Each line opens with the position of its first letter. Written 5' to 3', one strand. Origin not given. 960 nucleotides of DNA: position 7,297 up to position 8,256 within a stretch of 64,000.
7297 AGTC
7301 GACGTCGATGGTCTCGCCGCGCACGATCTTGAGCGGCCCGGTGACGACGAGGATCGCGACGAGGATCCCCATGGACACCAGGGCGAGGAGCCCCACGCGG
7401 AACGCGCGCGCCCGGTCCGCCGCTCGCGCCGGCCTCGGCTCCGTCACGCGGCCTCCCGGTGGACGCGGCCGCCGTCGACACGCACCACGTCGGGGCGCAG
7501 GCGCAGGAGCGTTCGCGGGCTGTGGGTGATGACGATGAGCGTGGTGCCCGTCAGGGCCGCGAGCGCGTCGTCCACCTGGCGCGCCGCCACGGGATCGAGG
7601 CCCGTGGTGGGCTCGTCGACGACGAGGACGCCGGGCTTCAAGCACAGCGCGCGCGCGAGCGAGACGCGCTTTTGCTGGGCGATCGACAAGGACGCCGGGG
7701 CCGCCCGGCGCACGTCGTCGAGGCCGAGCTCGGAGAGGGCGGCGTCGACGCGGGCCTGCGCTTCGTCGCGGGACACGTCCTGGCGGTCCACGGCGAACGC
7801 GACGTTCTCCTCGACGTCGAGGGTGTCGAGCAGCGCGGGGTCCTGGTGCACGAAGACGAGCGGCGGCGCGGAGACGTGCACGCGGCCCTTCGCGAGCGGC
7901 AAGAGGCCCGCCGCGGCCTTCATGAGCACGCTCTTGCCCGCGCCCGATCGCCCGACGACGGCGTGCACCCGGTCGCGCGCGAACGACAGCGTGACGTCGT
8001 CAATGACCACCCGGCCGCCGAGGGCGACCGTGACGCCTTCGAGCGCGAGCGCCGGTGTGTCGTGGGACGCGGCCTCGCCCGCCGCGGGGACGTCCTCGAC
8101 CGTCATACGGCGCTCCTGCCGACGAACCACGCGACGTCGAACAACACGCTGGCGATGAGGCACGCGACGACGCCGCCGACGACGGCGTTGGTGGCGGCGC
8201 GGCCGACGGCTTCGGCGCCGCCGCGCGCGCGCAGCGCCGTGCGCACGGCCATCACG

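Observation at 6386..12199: UbiB kinase coupled to an Mla/Mce-type transporter with two different ATPases and two different permeases whose ATP-site defects are complementary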

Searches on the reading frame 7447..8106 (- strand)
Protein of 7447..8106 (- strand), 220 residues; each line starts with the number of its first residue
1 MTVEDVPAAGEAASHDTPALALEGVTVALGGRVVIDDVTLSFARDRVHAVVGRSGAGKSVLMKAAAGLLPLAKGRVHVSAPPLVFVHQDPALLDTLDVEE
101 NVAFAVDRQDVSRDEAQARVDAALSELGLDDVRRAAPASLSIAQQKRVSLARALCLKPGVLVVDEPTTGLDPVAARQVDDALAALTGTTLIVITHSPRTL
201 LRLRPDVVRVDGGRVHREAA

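Call 3: search_protein_families(library=pfam, proteins=[window:7447-8106:-], max_evalue=0.01)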
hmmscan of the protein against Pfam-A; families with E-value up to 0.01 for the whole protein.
window:7447-8106:- (220 aa): 8 families
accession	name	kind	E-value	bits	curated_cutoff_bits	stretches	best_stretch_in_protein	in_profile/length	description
PF00005.33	ABC_tran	-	3.1e-24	86.6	25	1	36-168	2-137/137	ABC transporter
PF13304.12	AAA_21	-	4.4e-11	43.8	27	1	154-198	255-301/304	AAA domain, putative AbiEii toxin, Type IV TA system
PF20703.3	nSTAND1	-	3.2e-05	24.2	27.1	1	34-131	22-95/379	Novel STAND NTPase 1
PF13604.12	AAA_30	-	0.0007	19.8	27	1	44-81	17-54/191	AAA domain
PF13555.12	AAA_29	-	0.0015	18.6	27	1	36-69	13-46/61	P-loop containing region of AAA domain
PF13401.12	AAA_22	-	0.0021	18.8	27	1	46-165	6-92/130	AAA domain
PF13191.12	AAA_16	-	0.0026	18.7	32.6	1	49-165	28-140/167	AAA ATPase domain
PF25199.1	nSTAND_NTPase5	-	0.0065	16.7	34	0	40-117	36-113/145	Novel STAND NTPase 5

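Call 4: search_protein_families(library=ncbifam, proteins=[window:7447-8106:-], max_evalue=0.01)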
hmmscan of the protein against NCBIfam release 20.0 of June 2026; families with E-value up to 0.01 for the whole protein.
window:7447-8106:- (220 aa): 190 families (the best 25 are shown)
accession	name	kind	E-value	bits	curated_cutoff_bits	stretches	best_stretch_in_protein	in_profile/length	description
TIGR02673.1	FtsE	equivalog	2.3e-32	112.4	264.85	1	31-213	14-213/214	cell division ATP-binding protein FtsE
TIGR04521.1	ECF_ATPase_2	equivalog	1e-29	103.5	330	2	96-217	100-225/279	energy-coupling factor transporter ATPase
TIGR02857.1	CydD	equivalog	2.7e-29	102.5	435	1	7-202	307-522/529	thiol reductant ABC exporter subunit CydD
TIGR04520.1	ECF_ATPase_1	equivalog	3.3e-29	102.1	315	1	32-199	15-199/269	energy-coupling factor transporter ATPase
TIGR03258.1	PhnT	equivalog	6.2e-29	101.1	499.15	1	14-206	3-209/359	2-aminoethylphosphonate ABC transport system ATP-binding subunit PhnT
TIGR01166.1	cbiO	subfamily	1.4e-28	99.6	211.8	1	34-195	7-185/190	cobalt ABC transporter, ATP-binding protein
NF040873.1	AztA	equivalog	2.2e-27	95.9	220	1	30-201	3-183/191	zinc ABC transporter ATP-binding protein AztA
TIGR03265.1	PhnT2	equivalog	4.8e-27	95.1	457.7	1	19-217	4-215/353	putative 2-aminoethylphosphonate ABC transporter ATP-binding protein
TIGR03864.1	PQQ_ABC_ATP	hypoth_equivalog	7.4e-26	91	302.25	1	19-192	1-185/236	ABC transporter, ATP-binding subunit, PQQ-dependent alcohol dehydrogenase system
TIGR02868.1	CydC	equivalog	7.8e-26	90.8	329.05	1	5-197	321-530/530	thiol reductant ABC exporter subunit CydC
TIGR03608.1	L_ocin_972_ABC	subfamily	9.5e-26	90.5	254.85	2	83-198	78-195/206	putative bacteriocin export ABC transporter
TIGR00972.1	3a0107s01c2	equivalog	2.2e-25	89.4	343.2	2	86-201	87-207/248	phosphate ABC transporter ATP-binding protein PstB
NF006987.0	PRK09452.1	equivalog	7e-25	87.5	482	1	13-217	11-228/378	spermidine/putrescine ABC transporter ATP-binding protein PotA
TIGR03415.1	ABC_choXWV_ATP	equivalog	9.8e-25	87.3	483.75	2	85-215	110-243/382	choline ABC transporter ATP-binding protein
TIGR00968.1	3a0106s01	subfamily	1.8e-24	86.6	342.75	1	23-216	4-210/237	sulfate ABC transporter ATP-binding protein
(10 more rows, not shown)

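Call 7: search_solved_structures(query=window:7447-8106:-, show_alignments=3, max_evalue=1e-10)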
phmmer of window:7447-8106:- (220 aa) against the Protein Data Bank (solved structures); distinct sequences matched with E-value up to 1e-10: 300 (the best 60 are shown).
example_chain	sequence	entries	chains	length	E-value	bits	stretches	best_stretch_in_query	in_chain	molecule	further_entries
7msc_x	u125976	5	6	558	1.5e-28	103.6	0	28-197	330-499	Energy-dependent translational throttle protein EttA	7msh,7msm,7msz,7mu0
9nlj_U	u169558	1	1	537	2.1e-24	90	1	19-196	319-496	Uup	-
8s7v_K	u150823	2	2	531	7.8e-24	88.2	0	120-215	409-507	Glycine betaine/carnitine/choline transport ATP-binding protein OpuCA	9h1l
4fin_A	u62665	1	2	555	1.6e-23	87.2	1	22-207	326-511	EttA (YjjK) ABCF family protein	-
3j5s_D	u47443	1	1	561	1.6e-23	87.1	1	22-207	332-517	Energy-dependent translational throttle A (EttA)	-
7lkp_A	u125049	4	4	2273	3e-23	86.3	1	31-197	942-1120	Retinal-specific phospholipid-transporting ATPase ABCA4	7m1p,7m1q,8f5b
7e7i_A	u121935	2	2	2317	3.2e-23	86.2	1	31-197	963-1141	Retinal-specific phospholipid-transporting ATPase ABCA4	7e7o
8wd9_D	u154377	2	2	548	9.5e-23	84.6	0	131-218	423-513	Probable dipeptide-transport ATP-binding protein ABC transporter DppD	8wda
7lkz_A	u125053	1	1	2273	2.1e-22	83.5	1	31-197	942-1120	Retinal-specific phospholipid-transporting ATPase ABCA4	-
7e7q_A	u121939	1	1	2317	2.2e-22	83.4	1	31-197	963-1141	Retinal-specific phospholipid-transporting ATPase ABCA4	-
7w01_A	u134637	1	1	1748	3.5e-22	82.8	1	31-195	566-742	Phospholipid-transporting ATPase ABCA3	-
8wdb_D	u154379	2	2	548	6.8e-22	81.8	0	131-218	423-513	Probable dipeptide-transport ATP-binding protein ABC transporter DppD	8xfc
9nl5_E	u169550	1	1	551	7.3e-22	81.7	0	22-207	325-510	EttA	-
9nlb_E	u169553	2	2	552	7.3e-22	81.7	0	22-207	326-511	Energy-dependent translational throttle protein EttA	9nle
7w02_A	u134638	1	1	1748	2.4e-21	80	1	31-195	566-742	Phospholipid-transporting ATPase ABCA3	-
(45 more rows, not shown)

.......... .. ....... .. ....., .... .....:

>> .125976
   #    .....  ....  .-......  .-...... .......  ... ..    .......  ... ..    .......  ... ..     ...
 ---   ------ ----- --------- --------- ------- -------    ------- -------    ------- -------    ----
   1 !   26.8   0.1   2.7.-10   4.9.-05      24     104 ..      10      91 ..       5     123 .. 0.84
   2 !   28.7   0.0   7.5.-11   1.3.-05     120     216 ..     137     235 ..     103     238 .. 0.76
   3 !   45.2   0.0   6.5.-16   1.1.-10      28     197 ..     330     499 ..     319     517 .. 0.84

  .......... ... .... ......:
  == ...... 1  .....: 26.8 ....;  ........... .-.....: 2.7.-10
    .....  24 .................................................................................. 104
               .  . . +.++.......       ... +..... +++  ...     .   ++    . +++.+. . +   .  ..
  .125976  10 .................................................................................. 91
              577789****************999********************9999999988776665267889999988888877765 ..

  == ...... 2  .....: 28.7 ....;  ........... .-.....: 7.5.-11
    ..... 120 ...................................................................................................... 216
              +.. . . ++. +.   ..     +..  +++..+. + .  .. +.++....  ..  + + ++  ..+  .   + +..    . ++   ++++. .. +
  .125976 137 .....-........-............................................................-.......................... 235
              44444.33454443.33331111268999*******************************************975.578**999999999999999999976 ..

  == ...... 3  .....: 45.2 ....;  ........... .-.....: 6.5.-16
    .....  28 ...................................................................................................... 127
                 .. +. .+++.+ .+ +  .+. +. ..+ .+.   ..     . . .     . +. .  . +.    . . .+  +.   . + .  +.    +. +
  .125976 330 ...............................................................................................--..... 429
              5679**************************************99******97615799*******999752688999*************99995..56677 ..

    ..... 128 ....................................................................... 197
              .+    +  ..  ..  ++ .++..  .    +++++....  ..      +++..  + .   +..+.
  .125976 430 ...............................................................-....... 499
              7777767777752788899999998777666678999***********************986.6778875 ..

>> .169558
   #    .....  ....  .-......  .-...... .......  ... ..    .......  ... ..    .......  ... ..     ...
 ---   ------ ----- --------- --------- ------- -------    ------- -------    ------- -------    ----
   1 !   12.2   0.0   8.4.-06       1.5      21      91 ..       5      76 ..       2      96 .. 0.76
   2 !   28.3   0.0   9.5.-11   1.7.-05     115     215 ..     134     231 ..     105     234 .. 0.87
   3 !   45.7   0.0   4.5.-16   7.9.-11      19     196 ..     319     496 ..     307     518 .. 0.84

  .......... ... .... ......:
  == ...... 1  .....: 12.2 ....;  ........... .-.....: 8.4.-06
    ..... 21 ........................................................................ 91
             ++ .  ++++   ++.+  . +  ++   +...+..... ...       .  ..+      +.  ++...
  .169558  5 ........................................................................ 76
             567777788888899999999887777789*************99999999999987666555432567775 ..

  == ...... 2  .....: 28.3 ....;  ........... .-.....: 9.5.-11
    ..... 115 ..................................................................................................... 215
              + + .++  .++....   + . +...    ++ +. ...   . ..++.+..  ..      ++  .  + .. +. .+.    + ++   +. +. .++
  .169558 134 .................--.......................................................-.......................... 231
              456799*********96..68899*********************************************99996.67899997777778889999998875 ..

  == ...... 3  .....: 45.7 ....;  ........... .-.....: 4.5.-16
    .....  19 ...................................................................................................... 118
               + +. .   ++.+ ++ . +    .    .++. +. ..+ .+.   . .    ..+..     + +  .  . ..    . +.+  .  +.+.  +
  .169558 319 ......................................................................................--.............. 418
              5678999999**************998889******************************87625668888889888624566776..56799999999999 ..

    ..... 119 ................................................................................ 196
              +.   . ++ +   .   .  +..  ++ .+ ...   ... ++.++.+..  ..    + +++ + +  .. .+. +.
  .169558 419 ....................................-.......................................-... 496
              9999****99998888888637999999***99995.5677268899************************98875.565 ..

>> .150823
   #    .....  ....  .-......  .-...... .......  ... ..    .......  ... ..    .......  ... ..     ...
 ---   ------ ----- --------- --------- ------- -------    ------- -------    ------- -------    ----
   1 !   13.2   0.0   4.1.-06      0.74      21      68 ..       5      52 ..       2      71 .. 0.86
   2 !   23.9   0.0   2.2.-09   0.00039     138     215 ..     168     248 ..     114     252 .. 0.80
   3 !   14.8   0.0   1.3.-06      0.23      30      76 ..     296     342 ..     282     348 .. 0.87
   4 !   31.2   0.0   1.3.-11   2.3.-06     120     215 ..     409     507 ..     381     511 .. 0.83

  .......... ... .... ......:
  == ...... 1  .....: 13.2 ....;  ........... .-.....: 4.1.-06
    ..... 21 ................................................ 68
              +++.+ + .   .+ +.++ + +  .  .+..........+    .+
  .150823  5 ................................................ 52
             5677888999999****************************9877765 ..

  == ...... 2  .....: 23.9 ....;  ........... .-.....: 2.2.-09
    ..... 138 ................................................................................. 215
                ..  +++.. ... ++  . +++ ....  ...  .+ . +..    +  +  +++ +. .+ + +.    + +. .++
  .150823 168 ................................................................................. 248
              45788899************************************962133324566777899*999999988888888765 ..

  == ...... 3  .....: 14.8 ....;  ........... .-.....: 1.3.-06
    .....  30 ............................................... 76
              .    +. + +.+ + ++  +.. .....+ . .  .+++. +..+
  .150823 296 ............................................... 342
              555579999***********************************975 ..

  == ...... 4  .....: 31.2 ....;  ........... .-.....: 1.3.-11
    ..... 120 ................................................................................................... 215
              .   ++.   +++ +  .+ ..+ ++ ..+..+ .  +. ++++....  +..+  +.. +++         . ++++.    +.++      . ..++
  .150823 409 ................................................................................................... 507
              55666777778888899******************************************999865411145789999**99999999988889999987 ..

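Call 24: find_homologous_proteins(query=window:7447-8106:-, max_evalue=1e-10)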
Query window:7447-8106:- (220 aa): 1194 proteins with E <= 1e-10 among 8000 candidates; the best 120 are listed.
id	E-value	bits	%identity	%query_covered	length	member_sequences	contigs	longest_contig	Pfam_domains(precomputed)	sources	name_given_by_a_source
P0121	4.9e-129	446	100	100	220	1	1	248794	PF00005.34,PF13304.13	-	-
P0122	8.8e-82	292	75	89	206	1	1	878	PF00005.34,PF13304.13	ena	-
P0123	1.3e-78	282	72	88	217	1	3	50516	PF00005.34,PF13304.13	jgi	jgi:ABC-type transporter Mla maintaining outer membrane lipid asymmetry ATPase subunit MlaF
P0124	5.9e-77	276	67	95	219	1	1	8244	PF00005.34,PF13304.13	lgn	-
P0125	1.3e-76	275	71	91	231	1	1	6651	PF00005.34,PF13304.13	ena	-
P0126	2.1e-76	274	67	94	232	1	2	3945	PF00005.34,PF13304.13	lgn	-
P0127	1.9e-75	271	72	93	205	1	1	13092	PF00005.34,PF13304.13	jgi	jgi:ABC-type multidrug transport system ATPase subunit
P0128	1.5e-74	269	70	92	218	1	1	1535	PF00005.34,PF13304.13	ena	-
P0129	3.8e-74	267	69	99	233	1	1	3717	PF00005.34,PF13304.13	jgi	jgi:tungstate transport system ATP-binding protein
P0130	1.5e-73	265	66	90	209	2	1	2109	PF00005.34,PF13304.13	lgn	-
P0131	1.8e-73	265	73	91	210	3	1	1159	PF00005.34,PF13304.13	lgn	-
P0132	3.5e-73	264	70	93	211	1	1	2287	PF00005.34,PF13304.13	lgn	-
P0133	2.5e-72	261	68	91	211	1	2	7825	PF00005.34,PF13401.13,PF13304.13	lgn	-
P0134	1.1e-71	259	65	94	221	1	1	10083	PF00005.34,PF13304.13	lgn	-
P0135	4.2e-71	257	68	90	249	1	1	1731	PF00005.34,PF13304.13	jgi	jgi:ABC-type transporter Mla maintaining outer membrane lipid asymmetry ATPase subunit MlaF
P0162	7.4e-52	194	60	90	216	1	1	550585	PF00005.34,PF13304.13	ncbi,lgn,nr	ncbi:MAG: ATP-binding cassette domain-containing protein [Deltaproteobacteria bacterium]|nr:ATP-bind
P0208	6.0e-43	165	48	89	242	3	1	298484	PF00005.34,PF13304.13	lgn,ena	-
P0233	3.0e-37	147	43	85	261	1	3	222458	PF00005.34,PF13304.13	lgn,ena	-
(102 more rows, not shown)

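Call 26: find_encoding_contigs(protein=P0162, flank=8000, max_places=1)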
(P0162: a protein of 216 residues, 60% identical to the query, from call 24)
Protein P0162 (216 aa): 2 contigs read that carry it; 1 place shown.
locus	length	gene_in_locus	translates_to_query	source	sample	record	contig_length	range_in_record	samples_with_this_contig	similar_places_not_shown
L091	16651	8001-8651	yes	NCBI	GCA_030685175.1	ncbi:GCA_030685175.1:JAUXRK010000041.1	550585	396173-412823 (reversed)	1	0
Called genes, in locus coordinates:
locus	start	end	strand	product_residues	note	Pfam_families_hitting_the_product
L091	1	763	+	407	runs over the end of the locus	PF00871:Acetate_kinase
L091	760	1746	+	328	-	PF00849:PseudoU_synth_2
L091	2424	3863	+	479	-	PF00069:Pkinase, PF07714:PK_Tyr_Ser-Thr (faint)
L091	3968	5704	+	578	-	PF03109:ABC1, PF01636:APH (faint), PF27536:UbiB_helical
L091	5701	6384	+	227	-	PF00005:ABC_tran, PF13304:AAA_21 (faint)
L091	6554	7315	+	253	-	PF02405:MlaE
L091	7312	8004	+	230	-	PF02405:MlaE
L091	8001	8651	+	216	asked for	PF00005:ABC_tran, PF13304:AAA_21 (faint)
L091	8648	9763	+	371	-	PF02470:MlaD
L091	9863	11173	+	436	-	PF07884:VKOR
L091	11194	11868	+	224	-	-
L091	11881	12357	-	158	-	-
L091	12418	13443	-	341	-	PF08545:ACP_syn_III, PF08541:ACP_syn_III_C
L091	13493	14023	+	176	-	PF02108:FliH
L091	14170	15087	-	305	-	PF00781:DAGK_cat, PF19279:YegS_C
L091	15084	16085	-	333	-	PF00487:FA_desaturase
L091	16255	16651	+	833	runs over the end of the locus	PF01326:PPDK_N, PF27448:Rph_4th, PF00391:PEP-utilizers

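Call 27: find_encoding_contigs(protein=P0208, flank=8000, max_places=1)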
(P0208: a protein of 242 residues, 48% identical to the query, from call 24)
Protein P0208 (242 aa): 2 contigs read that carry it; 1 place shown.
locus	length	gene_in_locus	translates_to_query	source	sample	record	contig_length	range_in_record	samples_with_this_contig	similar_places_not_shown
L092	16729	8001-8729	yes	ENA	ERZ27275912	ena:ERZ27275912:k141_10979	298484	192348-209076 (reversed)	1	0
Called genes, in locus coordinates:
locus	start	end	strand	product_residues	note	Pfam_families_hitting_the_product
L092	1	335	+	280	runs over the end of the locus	PF00849:PseudoU_synth_2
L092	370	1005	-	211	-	PF01712:dNK, PF02223:Thymidylate_kin (weak)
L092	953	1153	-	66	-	-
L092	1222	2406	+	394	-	PF25917:BSH_RND (weak), PF25973:BSH_CzcB (weak), PF25975:CzcB_C (weak), PF25989:YknX_C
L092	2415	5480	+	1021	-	PF00873:ACR_tran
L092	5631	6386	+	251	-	PF00005:ABC_tran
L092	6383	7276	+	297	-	PF02405:MlaE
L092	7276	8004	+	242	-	PF02405:MlaE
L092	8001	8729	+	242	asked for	PF00005:ABC_tran, PF13304:AAA_21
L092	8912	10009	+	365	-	PF02470:MlaD, PF28544:Helical_needle (weak)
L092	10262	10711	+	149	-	PF13452:FAS1_DH_region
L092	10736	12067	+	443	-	-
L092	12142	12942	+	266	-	PF02625:XdhC_CoxI, PF13478:XdhC_C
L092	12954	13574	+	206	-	PF12804:NTP_transf_3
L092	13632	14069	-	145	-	PF00498:FHA, PF16697:Yop-YscD_cpl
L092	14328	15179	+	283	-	PF00293:NUDIX (faint)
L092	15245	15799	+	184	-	PF00111:Fer2 (weak), PF01799:Fer2_2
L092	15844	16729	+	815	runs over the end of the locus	PF01315:Ald_Xan_dh_C, PF02738:MoCoBD_1, PF20256:MoCoBD_2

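Call 28: find_encoding_contigs(protein=P0233, flank=8000, max_places=1)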
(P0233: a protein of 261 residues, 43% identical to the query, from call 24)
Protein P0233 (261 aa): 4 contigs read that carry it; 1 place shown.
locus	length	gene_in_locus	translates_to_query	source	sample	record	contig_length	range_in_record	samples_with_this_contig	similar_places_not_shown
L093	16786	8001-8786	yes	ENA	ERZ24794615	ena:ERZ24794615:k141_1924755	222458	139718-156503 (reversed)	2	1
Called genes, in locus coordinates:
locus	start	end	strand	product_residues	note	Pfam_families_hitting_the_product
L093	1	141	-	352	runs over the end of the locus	PF00365:PFK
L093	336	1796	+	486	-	PF13717:Zn_ribbon_4, PF14237:GYF_2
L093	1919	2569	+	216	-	PF01712:dNK, PF02223:Thymidylate_kin (weak)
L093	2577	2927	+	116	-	PF07238:PilZ (weak)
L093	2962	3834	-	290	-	PF00849:PseudoU_synth_2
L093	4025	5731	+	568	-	PF03109:ABC1, PF01636:APH (faint), PF27536:UbiB_helical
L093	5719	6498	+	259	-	PF00005:ABC_tran, PF13304:AAA_21 (faint)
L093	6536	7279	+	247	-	PF02405:MlaE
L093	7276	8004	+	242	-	PF02405:MlaE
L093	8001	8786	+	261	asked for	PF00005:ABC_tran, PF13304:AAA_21 (faint)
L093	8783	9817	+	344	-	PF02470:MlaD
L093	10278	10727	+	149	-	PF13452:FAS1_DH_region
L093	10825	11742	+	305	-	-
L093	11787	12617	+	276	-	PF02625:XdhC_CoxI, PF13478:XdhC_C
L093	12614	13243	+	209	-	PF12804:NTP_transf_3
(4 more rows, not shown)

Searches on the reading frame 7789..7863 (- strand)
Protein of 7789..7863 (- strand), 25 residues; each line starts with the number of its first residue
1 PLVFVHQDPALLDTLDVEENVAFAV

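Call 60: find_related_loci(query=A4, collection=metagenome_contigs, flank=8000)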
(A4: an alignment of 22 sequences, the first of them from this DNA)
Query A4 (25 aa) in metagenome_contigs; peptide patterns used: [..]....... (x = any residue, [..] = any of these).
335 stretches matched a pattern; 20 encode a relative of the query (tblastn E <= 1e-3); 20 distinct loci.
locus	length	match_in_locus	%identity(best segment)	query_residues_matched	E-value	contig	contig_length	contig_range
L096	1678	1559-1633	92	1-25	9e-13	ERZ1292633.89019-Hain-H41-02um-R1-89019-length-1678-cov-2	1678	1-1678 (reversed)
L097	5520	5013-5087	88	1-25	1e-11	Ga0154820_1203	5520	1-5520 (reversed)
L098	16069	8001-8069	74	1-23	6e-9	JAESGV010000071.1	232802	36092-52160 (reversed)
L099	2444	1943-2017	60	1-25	6e-7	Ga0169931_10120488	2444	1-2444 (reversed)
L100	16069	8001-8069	70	1-23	5e-7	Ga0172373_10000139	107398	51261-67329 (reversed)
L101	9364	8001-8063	71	1-21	1e-6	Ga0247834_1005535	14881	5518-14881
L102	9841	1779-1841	76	1-21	2e-6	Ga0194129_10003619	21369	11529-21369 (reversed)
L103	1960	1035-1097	76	1-21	2e-6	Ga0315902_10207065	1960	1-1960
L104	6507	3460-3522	76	1-21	2e-6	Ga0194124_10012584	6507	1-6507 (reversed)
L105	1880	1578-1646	65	2-24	5e-6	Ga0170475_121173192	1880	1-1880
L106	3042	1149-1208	65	2-21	1e-5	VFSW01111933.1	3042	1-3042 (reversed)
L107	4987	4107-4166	65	2-21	1e-5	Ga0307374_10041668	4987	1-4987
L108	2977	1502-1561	65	2-21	1e-5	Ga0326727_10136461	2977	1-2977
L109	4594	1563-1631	57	2-24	2e-5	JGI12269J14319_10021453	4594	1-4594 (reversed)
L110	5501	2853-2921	57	2-24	2e-5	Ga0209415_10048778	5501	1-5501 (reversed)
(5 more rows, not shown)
